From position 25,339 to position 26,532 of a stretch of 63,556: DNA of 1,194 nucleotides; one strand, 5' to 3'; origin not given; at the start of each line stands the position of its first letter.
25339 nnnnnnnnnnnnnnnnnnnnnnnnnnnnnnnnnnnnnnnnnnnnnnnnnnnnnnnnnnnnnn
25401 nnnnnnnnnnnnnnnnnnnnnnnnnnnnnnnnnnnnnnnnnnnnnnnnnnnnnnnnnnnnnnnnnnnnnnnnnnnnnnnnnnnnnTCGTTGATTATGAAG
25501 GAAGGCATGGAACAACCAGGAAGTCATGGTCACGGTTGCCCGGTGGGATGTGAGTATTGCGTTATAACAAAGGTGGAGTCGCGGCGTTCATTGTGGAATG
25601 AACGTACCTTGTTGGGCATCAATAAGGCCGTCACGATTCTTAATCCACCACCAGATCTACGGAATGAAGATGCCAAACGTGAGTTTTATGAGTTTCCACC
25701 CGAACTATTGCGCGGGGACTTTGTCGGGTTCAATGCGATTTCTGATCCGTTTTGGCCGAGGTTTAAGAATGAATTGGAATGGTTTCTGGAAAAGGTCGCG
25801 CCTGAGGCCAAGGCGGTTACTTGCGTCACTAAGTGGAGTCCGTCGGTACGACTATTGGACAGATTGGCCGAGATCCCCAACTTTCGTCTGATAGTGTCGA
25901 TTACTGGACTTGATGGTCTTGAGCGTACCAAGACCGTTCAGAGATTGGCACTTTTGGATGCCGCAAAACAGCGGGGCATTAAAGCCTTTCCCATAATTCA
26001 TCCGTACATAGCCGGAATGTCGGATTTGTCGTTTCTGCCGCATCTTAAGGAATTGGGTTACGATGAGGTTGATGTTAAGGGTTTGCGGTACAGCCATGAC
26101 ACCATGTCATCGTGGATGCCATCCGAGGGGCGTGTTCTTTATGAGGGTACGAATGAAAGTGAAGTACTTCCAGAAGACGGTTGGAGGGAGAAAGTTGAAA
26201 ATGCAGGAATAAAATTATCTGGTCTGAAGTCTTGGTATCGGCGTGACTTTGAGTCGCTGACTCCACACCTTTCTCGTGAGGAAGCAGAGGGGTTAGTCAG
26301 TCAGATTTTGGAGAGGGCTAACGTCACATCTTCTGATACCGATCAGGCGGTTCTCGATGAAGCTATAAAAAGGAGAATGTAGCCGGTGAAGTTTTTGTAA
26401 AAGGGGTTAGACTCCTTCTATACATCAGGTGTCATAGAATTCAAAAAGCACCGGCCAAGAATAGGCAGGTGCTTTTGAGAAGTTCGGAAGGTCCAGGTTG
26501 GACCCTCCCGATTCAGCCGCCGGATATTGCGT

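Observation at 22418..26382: Compact operon: extended cysteine-desulfurase-like protein plus two paralogous radical-SAM-fold proteins, matching no known sulfur-insertion pathway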

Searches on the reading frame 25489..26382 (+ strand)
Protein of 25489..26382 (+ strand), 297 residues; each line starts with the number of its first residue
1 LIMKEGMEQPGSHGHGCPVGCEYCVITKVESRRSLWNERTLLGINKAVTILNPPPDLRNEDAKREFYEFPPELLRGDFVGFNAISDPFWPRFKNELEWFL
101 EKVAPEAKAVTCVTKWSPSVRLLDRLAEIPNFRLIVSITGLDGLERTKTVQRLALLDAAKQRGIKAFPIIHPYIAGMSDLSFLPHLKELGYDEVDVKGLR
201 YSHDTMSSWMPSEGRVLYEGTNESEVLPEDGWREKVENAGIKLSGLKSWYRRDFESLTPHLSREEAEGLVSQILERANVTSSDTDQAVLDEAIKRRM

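Call 3: search_protein_families(library=pfam, proteins=[window:25489-26382:+], max_evalue=0.1)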
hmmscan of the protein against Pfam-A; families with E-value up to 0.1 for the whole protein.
window:25489-26382:+ (297 aa): 1 family
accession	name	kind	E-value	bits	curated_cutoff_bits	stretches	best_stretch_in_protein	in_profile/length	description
PF04055.27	Radical_SAM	-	0.0012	19.5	29.5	1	13-185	3-162/166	Radical SAM superfamily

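Call 4: search_protein_families(library=ncbifam, proteins=[window:25489-26382:+], max_evalue=0.1)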
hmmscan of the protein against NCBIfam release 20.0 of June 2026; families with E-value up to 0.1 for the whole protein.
window:25489-26382:+ (297 aa): 0 families

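Call 5: search_protein_families(library=padloc, proteins=[window:25489-26382:+], max_evalue=0.1)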
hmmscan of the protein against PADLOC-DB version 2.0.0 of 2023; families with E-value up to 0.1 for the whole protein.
window:25489-26382:+ (297 aa): 0 families

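Call 7: search_solved_structures(query=window:25489-26382:+, max_evalue=10)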
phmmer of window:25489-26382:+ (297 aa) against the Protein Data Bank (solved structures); distinct sequences matched with E-value up to 10: 0.

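Call 16: find_homologous_proteins(query=window:25489-26382:+, max_evalue=0.001)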
Query window:25489-26382:+ (297 aa): 213 proteins with E <= 0.001 among 3294 candidates; the best 120 are listed.
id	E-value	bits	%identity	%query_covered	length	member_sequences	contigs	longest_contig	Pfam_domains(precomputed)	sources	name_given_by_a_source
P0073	6.7e-196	667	100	98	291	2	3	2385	-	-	-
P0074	1.9e-164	564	80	99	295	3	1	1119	-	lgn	-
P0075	7.1e-159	546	78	99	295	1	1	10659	-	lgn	-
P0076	9.8e-157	539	78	99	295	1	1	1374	-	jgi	jgi:DNA repair photolyase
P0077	1.8e-153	528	76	99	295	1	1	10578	-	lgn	-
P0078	1.5e-151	522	75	99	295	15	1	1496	-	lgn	-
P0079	1.9e-151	521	76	99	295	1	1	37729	PF04055.28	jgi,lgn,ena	-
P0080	1.2e-149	515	75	99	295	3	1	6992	PF04055.28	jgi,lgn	jgi:DNA repair photolyase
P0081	7.7e-149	513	74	99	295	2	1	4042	-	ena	-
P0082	3.1e-148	511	74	99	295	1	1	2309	PF04055.28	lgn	-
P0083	6.1e-148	510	74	99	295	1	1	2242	PF04055.28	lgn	-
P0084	4.7e-147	507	73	99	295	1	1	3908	PF04055.28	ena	-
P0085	1.6e-146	505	73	99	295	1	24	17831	PF04055.28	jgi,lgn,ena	-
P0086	4.0e-146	504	73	99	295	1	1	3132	-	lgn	-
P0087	4.7e-143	494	72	99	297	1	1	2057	-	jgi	jgi:DNA repair photolyase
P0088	1.2e-142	492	71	99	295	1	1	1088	PF04055.28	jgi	-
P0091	4.6e-140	484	70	99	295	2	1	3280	PF04055.28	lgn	-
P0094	1.4e-136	473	69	99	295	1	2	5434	PF04055.28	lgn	-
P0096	2.2e-134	465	70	99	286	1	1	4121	PF04055.28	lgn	-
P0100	3.6e-124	432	65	95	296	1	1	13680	PF04055.28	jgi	jgi:DNA repair photolyase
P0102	1.6e-120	420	62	96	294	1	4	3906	PF04055.28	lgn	-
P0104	5.9e-120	418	65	95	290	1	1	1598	PF04055.28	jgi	jgi:DNA repair photolyase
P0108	3.4e-115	402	60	96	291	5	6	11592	PF04055.28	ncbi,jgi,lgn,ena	-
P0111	4.6e-114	399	60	96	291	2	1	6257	PF04055.28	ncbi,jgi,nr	ncbi:MAG: hypothetical protein ACD_15C00141G0003 [uncultured bacterium]|nr:MAG: hypothetical protein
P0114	3.7e-113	396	60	95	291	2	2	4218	PF04055.28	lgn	-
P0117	3.7e-112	392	61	95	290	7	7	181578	-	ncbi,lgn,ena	-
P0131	1.1e-105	371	60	96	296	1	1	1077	PF04055.28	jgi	-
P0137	6.8e-104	365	57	98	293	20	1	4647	PF04055.28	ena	-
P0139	1.0e-102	361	56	98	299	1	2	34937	PF04055.28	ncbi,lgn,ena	-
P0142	2.7e-102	360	56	100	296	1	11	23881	PF04055.28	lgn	-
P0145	1.5e-101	358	57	95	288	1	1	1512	PF04055.28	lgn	-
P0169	4.0e-91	323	53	96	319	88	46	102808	-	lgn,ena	-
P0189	1.2e-86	309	50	99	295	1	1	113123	-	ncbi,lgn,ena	-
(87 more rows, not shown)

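Call 18: find_encoding_contigs(protein=P0169, flank=8000, max_places=3)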
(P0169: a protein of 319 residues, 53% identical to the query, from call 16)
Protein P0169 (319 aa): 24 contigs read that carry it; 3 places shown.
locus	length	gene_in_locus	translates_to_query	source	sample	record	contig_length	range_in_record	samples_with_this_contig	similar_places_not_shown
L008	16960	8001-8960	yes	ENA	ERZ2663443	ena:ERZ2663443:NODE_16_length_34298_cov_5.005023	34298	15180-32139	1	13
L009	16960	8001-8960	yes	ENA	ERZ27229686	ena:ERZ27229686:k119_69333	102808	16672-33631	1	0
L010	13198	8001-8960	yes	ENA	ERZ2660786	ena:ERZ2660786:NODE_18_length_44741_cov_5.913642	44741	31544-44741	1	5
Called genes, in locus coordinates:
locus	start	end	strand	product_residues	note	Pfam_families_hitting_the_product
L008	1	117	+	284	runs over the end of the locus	-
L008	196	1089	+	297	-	-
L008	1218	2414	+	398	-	PF23639:DUF7146, PF13362:Toprim_3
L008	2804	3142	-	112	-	-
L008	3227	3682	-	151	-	-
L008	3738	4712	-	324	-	PF00004:AAA (weak), PF07726:AAA_3 (weak), PF07728:AAA_5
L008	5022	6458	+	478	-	PF00266:Aminotran_5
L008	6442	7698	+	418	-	-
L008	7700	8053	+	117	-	-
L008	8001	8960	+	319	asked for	-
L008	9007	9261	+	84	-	PF13443:HTH_26 (faint), PF12844:HTH_19, PF01381:HTH_3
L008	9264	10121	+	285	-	PF26915:Phage_P4_cII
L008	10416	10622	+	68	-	PF13443:HTH_26, PF01381:HTH_3 (weak)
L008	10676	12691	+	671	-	PF02384:N6_Mtase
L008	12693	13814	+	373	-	PF01420:Methylase_S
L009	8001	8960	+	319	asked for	-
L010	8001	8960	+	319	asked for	-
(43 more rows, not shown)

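Call 19: find_encoding_contigs(protein=P0189, flank=8000, max_places=2)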
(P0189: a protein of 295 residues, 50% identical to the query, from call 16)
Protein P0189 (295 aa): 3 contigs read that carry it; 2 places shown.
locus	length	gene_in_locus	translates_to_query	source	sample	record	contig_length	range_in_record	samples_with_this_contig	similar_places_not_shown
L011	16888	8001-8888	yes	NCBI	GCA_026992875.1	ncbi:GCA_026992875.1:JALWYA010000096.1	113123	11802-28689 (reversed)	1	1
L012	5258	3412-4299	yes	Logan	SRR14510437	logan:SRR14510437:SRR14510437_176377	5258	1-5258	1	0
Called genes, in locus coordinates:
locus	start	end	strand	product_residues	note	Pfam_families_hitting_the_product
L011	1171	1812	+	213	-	-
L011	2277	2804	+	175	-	PF11539:DUF3228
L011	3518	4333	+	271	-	-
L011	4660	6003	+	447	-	PF00155:Aminotran_1_2 (faint), PF00266:Aminotran_5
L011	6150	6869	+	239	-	-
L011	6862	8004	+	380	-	-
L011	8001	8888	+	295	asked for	-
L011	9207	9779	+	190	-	-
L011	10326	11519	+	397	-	PF00364:Biotin_lipoyl (faint), PF25917:BSH_RND, PF25973:BSH_CzcB, PF25989:YknX_C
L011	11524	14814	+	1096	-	PF00873:ACR_tran, PF03176:MMPL (weak), PF02355:SecD_SecF_C (faint), PF03176:MMPL (weak), PF00873:ACR_tran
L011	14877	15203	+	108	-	PF07411:DUF1508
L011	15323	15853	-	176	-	-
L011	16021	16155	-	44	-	-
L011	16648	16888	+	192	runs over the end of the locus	PF01330:RuvA_N, PF00633:HHH (faint), PF14520:HHH_5, PF07499:RuvA_C (weak)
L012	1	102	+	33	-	?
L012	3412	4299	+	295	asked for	-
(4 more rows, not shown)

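Call 20: find_encoding_contigs(protein=P0117, flank=8000, max_places=2)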
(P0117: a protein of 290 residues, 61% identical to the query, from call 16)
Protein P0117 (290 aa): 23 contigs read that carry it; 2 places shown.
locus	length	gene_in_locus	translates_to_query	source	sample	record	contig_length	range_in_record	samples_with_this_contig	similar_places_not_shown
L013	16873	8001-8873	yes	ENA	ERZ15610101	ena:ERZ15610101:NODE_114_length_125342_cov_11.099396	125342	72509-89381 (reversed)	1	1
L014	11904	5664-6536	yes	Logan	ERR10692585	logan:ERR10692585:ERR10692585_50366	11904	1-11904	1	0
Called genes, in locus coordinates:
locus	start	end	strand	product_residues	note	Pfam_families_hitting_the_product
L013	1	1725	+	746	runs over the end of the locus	PF03797:Autotransporter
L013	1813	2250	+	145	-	PF00156:Pribosyltran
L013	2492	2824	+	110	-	-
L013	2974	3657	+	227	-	PF07661:MORN_2 (weak)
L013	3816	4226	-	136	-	PF13730:HTH_36 (faint)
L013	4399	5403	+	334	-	-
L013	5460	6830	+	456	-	PF00266:Aminotran_5, PF00155:Aminotran_1_2 (weak), PF00266:Aminotran_5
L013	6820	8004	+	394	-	-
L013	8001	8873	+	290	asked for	-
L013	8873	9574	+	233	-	PF00406:ADK, PF13207:AAA_17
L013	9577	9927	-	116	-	-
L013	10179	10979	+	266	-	-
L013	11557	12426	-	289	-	PF08843:AbiEii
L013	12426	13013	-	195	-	-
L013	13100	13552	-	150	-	-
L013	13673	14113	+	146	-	-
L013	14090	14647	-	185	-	-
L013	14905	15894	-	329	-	PF13495:Phage_int_SAM_4, PF00589:Phage_integrase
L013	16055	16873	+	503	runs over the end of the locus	PF12161:HsdM_N, PF02384:N6_Mtase, PF07669:Eco57I (weak)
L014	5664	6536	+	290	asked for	-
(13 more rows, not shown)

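Call 33: search_solved_structures(query=A2, max_evalue=1)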
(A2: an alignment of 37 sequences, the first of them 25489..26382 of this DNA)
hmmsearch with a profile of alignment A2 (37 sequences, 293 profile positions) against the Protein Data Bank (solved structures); distinct sequences matched with E-value up to 1: 11.
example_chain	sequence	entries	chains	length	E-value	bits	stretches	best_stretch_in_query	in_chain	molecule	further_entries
8ugc_A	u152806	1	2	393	0.00032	23.4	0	48-126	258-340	FD15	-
9qmc_A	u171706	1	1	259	0.51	12.9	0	69-95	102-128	FNR type regulator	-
2amo_A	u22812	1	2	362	0.63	12.6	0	162-206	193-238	Nitric oxide synthase oxygenase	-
2fc2_A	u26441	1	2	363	0.63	12.6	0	162-206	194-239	Nitric Oxide Synthase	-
2an2_A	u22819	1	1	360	0.63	12.6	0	162-206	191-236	P332G A333S double mutant of Nitric Oxide Synthase from Bacillus subtilis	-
1m7z_A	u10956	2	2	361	0.63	12.6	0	162-206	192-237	Nitric oxide synthase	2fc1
1m7v_A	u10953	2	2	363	0.64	12.6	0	162-206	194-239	Nitric Oxide Synthase | Nitric oxide synthase oxygenase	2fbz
2an0_A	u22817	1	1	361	0.64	12.6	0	162-206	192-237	Nitric Oxide Synthase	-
4ugv_A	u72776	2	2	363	0.85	12.2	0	162-206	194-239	NITRIC OXIDE SYNTHASE OXYGENASE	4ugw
11yv_A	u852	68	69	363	0.85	12.2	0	162-206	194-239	Nitric oxide synthase oxygenase | NITRIC OXIDE SYNTHASE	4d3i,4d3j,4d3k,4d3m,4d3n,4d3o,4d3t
4d3u_A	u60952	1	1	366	0.91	12.1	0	162-206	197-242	NITRIC OXIDE SYNTHASE OXYGENASE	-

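Call 87: search_dna_similar(query=window:25489-26382:+, collection=phages, mode=protein, max_evalue=1, max_rows=25)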
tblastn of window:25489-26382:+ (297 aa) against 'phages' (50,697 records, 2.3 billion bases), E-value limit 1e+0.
Records with a match: 6; places in all: 6; records where one place covers at least 80% of the query: 0.
Best place of each record, by identity: <60% 6.
By first word of the organism name: Parabacteroides 2; Bacteroides 2; Bacteriophage 1; Alistipes 1.
By host as written in the record: - 1; Parabacteroides distasonis APCS2/PD 1; Bacteroides koreensis HM3 1; Bacteroides uniformis MB20-85 1; Parabacteroides distasonis DA491 1; Alistipes shahii DA73 1.
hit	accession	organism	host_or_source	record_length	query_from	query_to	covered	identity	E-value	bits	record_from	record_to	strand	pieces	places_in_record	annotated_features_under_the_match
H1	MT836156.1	Bacteriophage sp.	human fecal samples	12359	16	238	75%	23.0%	9e-1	37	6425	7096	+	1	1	record has no annotation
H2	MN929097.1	Parabacteroides phage PDS1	Parabacteroides distasonis APCS2/PD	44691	5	202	67%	25.4%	4e-1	38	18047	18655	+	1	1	radical SAM enzyme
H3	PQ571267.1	Bacteroides phage BKO1-3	Bacteroides koreensis HM3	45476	5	202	67%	25.2%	4e-1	38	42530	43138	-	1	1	putative radical SAM superfamily protein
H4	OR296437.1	Bacteroides phage C1_85S2P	Bacteroides uniformis MB20-85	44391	5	202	67%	23.5%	9e-1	37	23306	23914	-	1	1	radical SAM enzyme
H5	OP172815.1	Parabacteroides phage PD491P1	Parabacteroides distasonis DA491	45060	5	202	67%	23.5%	1e+0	37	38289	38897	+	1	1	hypothetical protein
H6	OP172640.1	Alistipes phage AS73P1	Alistipes shahii DA73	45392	16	210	66%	23.8%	3e-1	39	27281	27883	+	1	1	hypothetical protein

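Call 97: search_protein_families(library=ncbifam, alignment_id=A2, max_evalue=0.1)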
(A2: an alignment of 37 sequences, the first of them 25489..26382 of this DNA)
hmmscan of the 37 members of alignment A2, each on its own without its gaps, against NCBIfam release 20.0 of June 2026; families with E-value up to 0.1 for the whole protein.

A. member 1, window:25489-26382:+ (297 aa): 0 families

B. families by the number of members that match (of 37 scanned): 12 families
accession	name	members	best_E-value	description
NF049846.1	blaAHM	5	0.00021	AHM family subclass B3-like metallo-beta-lactamase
NF033668.1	rSAM_PA0069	4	0.00011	PA0069 family radical SAM protein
TIGR04470.1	rSAM_mob_pairB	3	0.0077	radical SAM mobile pair protein B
NF038135.1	rSAM_Rv2578c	2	0.01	Rv2578c family radical SAM protein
TIGR00433.2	bioB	2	0.012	biotin synthase BioB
NF006850.0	PRK09358.1-6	2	0.03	adenosine deaminase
NF045585.1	rSAM_slr0320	1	0.03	photosystem II high light acclimation radical SAM protein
TIGR00238.1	TIGR00238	1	0.034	KamA family radical SAM protein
NF038136.1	rSAM_Rv_intein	1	0.036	intein-containing Rv2578c family radical SAM protein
NF053742.1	LipS1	1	0.057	LipS1 family lipoyl synthase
NF008365.0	PRK11161.1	1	0.077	fumarate/nitrate reduction transcriptional regulator Fnr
NF004058.0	PRK05576.1-1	1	0.08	cobalt-factor II C(20)-methyltransferase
